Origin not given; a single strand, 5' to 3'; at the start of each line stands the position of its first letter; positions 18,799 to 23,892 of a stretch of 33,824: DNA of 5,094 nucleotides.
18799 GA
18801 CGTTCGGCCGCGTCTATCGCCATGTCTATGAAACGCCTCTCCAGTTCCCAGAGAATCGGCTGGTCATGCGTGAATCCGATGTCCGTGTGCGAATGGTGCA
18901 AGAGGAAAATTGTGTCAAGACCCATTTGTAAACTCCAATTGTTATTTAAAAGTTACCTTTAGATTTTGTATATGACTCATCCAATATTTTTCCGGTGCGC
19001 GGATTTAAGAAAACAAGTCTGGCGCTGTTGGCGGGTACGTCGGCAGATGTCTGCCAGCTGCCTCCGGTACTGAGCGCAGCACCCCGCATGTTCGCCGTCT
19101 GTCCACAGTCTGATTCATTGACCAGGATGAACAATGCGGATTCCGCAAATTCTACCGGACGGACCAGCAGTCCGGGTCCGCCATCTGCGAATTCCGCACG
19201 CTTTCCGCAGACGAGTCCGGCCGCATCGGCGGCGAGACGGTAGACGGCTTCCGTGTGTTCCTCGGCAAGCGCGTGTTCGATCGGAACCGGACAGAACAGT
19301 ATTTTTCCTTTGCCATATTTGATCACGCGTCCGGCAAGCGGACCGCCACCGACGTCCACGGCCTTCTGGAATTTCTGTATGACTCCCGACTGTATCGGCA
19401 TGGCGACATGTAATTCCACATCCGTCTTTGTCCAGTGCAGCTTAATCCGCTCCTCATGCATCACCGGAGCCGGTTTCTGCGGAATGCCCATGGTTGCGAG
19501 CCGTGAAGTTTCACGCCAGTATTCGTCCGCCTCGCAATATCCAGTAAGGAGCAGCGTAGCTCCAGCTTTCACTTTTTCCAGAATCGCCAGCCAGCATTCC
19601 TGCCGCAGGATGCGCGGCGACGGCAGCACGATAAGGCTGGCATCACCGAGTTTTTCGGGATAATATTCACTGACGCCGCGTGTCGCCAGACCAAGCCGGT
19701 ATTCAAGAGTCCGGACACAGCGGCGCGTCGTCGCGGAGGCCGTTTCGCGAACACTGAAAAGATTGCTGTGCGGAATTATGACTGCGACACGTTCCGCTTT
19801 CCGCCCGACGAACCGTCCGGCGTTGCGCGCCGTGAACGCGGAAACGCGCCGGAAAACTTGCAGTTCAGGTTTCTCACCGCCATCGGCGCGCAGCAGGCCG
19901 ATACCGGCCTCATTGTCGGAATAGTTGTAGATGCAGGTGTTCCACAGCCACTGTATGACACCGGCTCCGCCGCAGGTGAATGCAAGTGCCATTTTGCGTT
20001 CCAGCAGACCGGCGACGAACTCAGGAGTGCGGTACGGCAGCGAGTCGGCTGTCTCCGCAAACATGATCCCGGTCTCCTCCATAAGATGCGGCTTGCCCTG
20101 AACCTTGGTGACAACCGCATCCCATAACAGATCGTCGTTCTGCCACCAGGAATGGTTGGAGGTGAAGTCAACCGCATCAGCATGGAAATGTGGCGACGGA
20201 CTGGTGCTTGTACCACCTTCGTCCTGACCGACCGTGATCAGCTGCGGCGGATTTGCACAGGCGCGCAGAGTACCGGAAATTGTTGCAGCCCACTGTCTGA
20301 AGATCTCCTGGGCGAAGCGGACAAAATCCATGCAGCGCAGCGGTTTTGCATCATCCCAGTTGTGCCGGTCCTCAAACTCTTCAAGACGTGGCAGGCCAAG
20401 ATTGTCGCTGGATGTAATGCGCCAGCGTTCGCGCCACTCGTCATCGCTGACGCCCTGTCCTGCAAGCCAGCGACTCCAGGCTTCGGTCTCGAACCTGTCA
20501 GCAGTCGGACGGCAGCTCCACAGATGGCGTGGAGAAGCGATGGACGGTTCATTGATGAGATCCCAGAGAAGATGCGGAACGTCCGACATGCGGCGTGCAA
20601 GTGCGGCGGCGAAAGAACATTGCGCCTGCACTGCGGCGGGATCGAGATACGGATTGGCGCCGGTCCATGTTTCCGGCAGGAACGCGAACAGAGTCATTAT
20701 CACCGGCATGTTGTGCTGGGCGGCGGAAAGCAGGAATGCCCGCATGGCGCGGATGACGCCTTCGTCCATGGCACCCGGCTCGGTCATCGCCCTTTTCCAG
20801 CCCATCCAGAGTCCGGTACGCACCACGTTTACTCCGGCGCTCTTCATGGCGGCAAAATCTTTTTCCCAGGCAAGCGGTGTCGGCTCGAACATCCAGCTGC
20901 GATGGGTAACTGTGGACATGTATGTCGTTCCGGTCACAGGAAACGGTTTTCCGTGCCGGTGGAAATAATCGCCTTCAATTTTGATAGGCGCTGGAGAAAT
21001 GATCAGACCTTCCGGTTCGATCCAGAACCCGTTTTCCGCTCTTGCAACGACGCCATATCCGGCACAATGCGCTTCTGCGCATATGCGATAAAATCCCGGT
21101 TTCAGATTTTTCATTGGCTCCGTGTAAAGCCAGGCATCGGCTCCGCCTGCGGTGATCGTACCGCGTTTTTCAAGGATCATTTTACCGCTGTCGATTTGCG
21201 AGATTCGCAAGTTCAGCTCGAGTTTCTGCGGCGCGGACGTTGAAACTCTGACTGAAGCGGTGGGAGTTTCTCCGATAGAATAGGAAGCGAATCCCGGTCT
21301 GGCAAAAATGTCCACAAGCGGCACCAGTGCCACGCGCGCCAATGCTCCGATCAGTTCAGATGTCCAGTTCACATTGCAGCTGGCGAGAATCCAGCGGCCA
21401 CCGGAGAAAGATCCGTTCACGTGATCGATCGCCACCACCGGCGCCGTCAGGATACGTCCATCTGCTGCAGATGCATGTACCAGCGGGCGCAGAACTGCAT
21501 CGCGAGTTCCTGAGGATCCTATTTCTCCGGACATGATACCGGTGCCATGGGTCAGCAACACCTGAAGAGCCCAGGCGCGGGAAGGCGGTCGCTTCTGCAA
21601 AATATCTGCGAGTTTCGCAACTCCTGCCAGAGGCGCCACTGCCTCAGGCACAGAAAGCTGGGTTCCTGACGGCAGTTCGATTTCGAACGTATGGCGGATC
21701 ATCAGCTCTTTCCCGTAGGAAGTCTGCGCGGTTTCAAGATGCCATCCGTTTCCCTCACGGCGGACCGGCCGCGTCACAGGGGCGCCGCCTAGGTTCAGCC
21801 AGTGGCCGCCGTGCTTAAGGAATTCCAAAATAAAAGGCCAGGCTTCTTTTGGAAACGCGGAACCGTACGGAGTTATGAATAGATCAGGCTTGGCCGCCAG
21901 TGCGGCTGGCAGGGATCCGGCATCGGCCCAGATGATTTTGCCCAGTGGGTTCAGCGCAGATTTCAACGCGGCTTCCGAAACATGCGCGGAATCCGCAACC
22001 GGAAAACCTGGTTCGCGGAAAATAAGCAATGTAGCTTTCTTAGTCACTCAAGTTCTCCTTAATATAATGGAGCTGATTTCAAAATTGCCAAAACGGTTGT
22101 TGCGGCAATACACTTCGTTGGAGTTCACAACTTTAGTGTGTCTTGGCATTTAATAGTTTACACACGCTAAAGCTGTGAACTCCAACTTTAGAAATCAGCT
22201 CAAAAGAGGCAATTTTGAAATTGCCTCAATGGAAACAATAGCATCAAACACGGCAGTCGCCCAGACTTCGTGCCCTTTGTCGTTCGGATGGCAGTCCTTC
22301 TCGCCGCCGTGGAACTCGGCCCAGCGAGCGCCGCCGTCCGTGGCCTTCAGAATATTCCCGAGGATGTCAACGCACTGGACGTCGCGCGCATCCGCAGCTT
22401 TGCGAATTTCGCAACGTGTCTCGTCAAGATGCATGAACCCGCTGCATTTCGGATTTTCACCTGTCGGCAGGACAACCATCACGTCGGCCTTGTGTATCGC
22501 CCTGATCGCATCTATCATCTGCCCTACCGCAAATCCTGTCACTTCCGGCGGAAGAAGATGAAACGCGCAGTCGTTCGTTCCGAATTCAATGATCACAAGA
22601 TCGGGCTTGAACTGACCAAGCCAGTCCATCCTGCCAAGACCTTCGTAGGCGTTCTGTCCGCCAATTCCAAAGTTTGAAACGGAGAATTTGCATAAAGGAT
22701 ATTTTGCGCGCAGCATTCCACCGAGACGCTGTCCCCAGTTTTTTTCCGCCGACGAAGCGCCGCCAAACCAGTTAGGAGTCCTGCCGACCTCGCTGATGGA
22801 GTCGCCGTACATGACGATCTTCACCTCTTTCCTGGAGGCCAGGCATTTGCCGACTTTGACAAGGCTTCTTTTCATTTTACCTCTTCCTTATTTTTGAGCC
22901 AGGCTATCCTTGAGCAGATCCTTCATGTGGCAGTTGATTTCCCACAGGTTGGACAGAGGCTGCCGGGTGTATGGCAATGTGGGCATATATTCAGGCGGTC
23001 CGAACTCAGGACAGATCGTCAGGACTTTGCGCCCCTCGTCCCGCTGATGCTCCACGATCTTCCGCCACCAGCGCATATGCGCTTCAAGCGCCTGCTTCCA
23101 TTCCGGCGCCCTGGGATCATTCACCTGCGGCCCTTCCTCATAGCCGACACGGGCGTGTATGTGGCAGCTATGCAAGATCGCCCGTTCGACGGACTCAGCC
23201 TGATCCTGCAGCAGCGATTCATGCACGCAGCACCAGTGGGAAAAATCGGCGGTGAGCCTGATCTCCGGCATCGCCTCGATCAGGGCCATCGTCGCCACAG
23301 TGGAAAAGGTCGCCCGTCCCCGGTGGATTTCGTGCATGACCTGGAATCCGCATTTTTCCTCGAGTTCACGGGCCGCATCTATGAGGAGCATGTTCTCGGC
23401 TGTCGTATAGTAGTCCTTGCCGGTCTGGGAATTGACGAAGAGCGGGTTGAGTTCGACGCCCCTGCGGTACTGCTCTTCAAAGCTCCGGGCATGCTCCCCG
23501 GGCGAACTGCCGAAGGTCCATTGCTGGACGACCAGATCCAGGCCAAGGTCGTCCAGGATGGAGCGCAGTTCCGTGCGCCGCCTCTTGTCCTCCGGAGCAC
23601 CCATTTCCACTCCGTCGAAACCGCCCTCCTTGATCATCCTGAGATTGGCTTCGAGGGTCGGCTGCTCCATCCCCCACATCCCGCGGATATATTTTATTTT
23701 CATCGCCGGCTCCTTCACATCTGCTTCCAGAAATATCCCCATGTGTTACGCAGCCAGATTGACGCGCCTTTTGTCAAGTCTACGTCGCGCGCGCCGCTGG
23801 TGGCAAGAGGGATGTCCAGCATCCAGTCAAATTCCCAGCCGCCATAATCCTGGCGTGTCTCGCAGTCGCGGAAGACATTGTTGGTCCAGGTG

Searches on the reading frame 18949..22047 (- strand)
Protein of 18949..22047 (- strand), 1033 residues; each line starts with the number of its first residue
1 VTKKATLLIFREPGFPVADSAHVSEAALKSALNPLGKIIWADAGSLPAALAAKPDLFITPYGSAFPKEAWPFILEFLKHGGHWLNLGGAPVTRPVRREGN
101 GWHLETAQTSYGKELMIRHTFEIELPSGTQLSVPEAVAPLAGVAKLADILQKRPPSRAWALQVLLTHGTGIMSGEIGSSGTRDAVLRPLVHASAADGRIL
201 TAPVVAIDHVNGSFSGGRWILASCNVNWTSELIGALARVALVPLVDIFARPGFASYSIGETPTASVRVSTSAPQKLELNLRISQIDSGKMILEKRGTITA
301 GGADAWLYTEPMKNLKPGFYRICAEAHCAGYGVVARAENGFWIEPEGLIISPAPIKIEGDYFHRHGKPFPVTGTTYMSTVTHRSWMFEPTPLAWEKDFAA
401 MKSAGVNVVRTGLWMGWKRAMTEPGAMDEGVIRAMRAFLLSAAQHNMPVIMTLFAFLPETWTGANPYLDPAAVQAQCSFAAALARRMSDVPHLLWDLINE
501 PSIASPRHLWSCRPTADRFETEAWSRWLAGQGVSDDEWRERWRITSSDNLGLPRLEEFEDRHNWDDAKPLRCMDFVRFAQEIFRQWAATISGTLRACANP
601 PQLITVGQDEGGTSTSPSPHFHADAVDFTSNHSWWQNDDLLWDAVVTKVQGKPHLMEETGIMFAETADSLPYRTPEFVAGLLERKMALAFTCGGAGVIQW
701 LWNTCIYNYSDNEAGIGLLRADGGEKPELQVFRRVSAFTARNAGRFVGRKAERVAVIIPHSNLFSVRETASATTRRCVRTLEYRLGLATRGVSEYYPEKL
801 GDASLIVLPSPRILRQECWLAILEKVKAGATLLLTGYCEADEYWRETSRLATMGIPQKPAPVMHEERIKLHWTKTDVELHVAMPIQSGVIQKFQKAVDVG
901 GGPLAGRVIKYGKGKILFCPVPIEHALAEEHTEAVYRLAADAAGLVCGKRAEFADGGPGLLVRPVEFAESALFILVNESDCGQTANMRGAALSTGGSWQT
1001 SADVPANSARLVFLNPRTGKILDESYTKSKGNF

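Call 8: search_protein_families(library=pfam, proteins=[window:18949-22047:-], max_evalue=0.01)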
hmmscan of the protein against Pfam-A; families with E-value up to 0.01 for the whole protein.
window:18949-22047:- (1033 aa): 1 family
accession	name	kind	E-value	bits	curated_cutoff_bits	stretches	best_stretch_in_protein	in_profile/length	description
PF00150.24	Cellulase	-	5.7e-07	29.7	23.5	1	366-510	5-139/272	Cellulase (glycosyl hydrolase family 5)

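Call 20: search_protein_families(library=ncbifam, proteins=[window:18949-22047:-], max_evalue=0.01)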
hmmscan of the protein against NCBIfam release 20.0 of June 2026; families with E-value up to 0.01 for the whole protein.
window:18949-22047:- (1033 aa): 0 families

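Call 107: search_solved_structures(query=window:18949-22047:-, max_evalue=0.1)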
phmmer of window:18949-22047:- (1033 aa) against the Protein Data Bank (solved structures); distinct sequences matched with E-value up to 0.1: 8.
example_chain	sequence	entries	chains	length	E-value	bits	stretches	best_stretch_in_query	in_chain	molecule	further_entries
7osv_A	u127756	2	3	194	0.00043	21.5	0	814-855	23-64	DeNovoTIM6-SB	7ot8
9y4v_A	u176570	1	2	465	0.0059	17.7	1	383-501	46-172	Glycosyl hydrolase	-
6z2i_A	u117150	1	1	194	0.0079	17.3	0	814-857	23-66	de novo designed TIM barrel DeNovoTIM6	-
5bvl_A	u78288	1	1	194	0.042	14.9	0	814-857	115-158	designed TIM barrel sTIM11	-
6yqy_A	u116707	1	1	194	0.044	14.8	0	814-857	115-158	de novo designed TIM barrel sTIM11noCys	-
7wdn_A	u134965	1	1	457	0.065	14.2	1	394-505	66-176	beta-glucosidase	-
5xgz_A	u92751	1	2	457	0.065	14.2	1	394-505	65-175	Beta-glycosidase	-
7wdo_A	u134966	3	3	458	0.066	14.2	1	394-505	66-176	Beta-glucosidase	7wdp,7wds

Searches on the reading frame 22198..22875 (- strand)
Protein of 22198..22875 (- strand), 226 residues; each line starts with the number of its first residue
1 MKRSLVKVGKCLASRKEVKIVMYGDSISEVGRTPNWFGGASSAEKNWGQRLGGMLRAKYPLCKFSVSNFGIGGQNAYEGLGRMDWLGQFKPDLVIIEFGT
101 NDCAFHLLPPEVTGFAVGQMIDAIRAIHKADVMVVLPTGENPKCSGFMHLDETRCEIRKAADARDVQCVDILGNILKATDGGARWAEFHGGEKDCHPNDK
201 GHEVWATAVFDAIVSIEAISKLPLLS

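Call 8: search_protein_families(library=pfam, proteins=[window:22198-22875:-], max_evalue=0.01)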
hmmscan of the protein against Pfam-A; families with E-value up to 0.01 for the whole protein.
window:22198-22875:- (226 aa): 3 families
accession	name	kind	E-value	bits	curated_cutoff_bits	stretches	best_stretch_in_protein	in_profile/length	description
PF13472.12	Lipase_GDSL_2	-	2.1e-25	90.7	32.9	1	23-204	2-178/178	GDSL-like Lipase/Acylhydrolase family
PF00657.28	Lipase_GDSL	-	8.5e-14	52.6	23.6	1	20-208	1-207/208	GDSL-like Lipase/Acylhydrolase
PF25182.1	NonGDSL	-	5.7e-10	39.3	80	1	3-166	13-167/220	Non-GDSL lipase-like family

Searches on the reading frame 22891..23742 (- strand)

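Call 8: search_protein_families(library=pfam, proteins=[window:22891-23742:-], max_evalue=0.01)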
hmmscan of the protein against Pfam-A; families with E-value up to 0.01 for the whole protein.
window:22891-23742:- (284 aa): 1 family
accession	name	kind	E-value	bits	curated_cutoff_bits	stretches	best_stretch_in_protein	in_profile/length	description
PF01261.30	AP_endonuc_2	-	8.2e-08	32.7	31.1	1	35-196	2-184/249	Xylose isomerase-like TIM barrel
